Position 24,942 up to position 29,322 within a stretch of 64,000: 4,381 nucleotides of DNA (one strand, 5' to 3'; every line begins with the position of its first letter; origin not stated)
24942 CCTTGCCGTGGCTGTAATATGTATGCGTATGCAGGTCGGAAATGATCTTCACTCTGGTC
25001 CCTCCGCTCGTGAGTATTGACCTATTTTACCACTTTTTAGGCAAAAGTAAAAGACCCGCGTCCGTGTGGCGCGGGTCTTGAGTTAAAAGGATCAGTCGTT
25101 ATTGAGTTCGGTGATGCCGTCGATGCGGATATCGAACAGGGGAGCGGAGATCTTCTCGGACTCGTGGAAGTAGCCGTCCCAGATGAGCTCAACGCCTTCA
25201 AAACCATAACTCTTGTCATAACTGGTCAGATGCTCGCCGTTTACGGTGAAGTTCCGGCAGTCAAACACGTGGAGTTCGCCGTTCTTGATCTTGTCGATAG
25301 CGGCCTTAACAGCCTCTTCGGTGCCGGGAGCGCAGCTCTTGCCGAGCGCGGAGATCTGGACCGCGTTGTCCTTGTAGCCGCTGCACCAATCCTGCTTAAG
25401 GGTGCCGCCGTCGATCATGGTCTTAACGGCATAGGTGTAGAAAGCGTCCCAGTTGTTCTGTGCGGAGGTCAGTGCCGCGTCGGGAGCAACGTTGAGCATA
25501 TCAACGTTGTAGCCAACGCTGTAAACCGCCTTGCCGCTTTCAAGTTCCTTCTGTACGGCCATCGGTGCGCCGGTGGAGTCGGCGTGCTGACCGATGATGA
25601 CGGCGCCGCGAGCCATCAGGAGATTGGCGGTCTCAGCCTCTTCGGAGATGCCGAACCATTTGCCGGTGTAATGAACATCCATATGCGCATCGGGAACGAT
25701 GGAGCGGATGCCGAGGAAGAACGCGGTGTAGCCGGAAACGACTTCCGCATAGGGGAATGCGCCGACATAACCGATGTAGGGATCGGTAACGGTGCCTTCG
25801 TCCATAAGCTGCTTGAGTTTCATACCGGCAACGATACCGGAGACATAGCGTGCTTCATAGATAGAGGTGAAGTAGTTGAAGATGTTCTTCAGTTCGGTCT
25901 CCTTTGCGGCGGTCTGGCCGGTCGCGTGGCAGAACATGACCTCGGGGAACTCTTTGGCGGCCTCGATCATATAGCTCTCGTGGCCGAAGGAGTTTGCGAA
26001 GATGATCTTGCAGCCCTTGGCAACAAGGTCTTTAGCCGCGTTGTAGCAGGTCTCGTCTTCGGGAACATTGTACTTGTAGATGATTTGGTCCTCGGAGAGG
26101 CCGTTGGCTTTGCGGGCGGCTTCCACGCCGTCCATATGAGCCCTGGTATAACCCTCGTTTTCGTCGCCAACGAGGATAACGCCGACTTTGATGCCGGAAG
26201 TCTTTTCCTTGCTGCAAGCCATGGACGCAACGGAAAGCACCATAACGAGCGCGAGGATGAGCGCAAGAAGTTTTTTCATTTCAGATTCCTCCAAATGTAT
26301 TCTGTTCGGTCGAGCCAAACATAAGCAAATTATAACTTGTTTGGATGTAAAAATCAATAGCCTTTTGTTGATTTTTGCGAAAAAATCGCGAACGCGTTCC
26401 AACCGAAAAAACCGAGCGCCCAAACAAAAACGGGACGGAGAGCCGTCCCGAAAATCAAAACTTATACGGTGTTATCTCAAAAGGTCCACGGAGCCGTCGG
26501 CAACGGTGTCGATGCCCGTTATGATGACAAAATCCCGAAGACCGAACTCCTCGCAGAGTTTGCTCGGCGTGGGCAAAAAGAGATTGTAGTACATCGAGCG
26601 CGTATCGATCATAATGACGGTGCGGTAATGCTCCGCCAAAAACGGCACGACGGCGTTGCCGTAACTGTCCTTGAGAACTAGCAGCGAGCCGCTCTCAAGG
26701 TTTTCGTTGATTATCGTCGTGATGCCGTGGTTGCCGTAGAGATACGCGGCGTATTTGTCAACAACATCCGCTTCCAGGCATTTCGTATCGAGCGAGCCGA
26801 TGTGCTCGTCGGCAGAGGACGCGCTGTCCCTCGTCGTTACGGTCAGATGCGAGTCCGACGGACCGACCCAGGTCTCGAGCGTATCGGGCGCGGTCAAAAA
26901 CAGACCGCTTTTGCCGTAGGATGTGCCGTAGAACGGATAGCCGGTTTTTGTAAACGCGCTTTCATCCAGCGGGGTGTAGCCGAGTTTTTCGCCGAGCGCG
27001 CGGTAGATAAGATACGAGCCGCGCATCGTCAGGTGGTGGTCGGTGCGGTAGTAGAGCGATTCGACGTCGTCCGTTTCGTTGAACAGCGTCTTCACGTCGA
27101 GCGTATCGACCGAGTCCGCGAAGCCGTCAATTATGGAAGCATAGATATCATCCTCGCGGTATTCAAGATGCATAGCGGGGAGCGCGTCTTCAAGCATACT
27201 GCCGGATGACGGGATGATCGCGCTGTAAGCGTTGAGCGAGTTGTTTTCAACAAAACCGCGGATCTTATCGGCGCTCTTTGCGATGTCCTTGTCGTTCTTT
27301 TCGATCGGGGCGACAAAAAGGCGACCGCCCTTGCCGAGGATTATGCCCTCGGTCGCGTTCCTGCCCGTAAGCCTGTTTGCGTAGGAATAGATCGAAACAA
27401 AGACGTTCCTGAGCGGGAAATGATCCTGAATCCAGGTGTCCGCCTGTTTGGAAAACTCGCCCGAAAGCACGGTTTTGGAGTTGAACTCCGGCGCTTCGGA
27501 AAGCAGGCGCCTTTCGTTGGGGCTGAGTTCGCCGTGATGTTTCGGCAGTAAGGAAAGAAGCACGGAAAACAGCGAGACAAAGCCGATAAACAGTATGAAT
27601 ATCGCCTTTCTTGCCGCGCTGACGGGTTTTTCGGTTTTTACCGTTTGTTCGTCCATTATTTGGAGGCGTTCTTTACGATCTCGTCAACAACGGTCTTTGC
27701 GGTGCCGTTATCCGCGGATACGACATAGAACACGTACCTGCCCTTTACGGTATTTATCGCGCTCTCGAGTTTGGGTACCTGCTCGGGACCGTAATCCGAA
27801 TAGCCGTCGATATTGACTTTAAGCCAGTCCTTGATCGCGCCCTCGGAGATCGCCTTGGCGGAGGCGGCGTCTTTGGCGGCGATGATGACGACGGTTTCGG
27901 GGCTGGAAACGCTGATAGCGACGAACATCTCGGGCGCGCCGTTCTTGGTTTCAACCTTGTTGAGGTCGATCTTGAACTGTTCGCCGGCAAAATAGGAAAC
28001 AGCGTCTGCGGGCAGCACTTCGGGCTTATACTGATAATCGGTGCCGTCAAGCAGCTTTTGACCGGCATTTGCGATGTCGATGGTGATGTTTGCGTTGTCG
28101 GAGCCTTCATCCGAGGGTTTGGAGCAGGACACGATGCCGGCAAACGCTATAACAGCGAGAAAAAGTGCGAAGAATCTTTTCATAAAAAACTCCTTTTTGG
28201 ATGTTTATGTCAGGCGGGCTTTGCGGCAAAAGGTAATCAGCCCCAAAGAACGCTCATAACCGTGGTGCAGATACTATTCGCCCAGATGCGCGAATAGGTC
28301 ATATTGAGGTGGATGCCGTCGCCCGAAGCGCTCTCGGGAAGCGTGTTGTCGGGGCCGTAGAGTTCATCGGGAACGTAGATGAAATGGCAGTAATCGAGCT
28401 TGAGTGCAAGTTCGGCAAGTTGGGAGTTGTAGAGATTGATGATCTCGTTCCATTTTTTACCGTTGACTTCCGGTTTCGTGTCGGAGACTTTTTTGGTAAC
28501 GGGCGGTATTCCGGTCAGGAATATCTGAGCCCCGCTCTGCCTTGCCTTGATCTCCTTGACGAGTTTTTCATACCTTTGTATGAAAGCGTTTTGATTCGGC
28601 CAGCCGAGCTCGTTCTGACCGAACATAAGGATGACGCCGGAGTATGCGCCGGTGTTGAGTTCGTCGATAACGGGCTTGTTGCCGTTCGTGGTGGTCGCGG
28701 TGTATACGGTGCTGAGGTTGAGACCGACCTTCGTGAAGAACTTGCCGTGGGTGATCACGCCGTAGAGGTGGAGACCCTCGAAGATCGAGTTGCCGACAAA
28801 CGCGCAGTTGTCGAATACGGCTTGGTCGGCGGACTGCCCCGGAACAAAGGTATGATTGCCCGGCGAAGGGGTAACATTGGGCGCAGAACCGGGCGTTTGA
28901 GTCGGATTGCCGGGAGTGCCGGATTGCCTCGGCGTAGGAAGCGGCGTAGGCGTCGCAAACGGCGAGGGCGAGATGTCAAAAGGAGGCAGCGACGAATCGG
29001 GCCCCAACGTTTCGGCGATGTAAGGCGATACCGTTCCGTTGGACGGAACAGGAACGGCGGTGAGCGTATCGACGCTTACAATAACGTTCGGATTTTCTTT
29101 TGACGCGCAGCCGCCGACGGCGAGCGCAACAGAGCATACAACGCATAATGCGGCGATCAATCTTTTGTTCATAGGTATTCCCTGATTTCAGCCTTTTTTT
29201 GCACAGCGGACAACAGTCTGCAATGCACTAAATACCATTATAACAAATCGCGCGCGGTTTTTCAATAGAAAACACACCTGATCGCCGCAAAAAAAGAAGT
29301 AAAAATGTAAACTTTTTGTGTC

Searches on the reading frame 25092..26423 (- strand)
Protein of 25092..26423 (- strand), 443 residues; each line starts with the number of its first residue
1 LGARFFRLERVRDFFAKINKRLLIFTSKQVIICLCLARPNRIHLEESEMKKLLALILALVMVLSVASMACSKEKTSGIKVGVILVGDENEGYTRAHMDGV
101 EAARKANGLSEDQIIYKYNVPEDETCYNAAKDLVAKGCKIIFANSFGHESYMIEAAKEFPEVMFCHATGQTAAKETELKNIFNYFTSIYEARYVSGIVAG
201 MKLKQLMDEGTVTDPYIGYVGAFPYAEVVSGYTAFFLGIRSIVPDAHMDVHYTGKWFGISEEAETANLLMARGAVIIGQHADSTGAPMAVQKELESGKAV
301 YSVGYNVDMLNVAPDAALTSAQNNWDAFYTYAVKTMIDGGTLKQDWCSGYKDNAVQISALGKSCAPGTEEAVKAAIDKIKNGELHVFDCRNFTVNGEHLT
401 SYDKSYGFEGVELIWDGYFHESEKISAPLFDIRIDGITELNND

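Call 15: search_protein_families(library=pfam, proteins=[window:25092-26423:-])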
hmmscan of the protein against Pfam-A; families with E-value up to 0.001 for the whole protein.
window:25092-26423:- (443 aa): 1 family
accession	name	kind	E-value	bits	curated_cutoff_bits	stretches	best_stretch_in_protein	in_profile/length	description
PF02608.20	Bmp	-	2.6e-29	102.6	24.1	1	82-384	6-295/301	ABC transporter substrate-binding protein PnrA-like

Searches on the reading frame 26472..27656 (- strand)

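Call 15: search_protein_families(library=pfam, proteins=[window:26472-27656:-])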
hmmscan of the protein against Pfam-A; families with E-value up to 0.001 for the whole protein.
window:26472-27656:- (394 aa): 2 families
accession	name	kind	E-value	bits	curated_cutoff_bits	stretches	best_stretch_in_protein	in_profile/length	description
PF14286.12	DHHW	-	4.5e-31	108.9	25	2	180-349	215-384/385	DHHW protein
PF16822.11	ALGX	-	1.5e-07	31.8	26.5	1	142-235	45-140/268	SGNH hydrolase-like domain, acetyltransferase AlgX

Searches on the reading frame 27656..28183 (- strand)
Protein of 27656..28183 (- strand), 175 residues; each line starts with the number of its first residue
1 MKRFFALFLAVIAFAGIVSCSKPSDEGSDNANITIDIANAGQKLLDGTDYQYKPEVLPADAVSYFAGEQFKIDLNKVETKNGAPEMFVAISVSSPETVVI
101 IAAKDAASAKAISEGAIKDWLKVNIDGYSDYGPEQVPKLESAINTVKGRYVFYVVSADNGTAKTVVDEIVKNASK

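Call 15: search_protein_families(library=pfam, proteins=[window:27656-28183:-])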
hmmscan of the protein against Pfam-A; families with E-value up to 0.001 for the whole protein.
window:27656-28183:- (175 aa): 1 family
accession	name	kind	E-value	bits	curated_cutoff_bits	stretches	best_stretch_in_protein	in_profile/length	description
PF14270.11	DUF4358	-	6.3e-12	46.1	25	1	89-156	36-102/102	Domain of unknown function (DUF4358)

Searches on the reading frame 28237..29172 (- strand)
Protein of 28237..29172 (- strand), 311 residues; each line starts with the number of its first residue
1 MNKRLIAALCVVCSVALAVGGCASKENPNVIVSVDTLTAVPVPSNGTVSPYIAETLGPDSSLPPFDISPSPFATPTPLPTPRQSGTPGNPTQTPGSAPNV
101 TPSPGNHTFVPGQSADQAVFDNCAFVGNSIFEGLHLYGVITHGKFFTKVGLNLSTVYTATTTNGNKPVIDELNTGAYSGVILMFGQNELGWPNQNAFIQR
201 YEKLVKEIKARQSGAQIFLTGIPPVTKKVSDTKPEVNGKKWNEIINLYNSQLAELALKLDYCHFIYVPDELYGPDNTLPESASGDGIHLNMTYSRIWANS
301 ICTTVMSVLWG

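Call 15: search_protein_families(library=pfam, proteins=[window:28237-29172:-])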
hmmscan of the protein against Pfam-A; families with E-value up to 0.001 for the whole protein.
window:28237-29172:- (311 aa): 2 families
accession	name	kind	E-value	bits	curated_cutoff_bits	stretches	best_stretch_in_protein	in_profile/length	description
PF13472.12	Lipase_GDSL_2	-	4.5e-12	47.3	32.9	1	161-291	45-173/178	GDSL-like Lipase/Acylhydrolase family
PF00657.28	Lipase_GDSL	-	2e-05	25.3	23.6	1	180-300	80-207/208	GDSL-like Lipase/Acylhydrolase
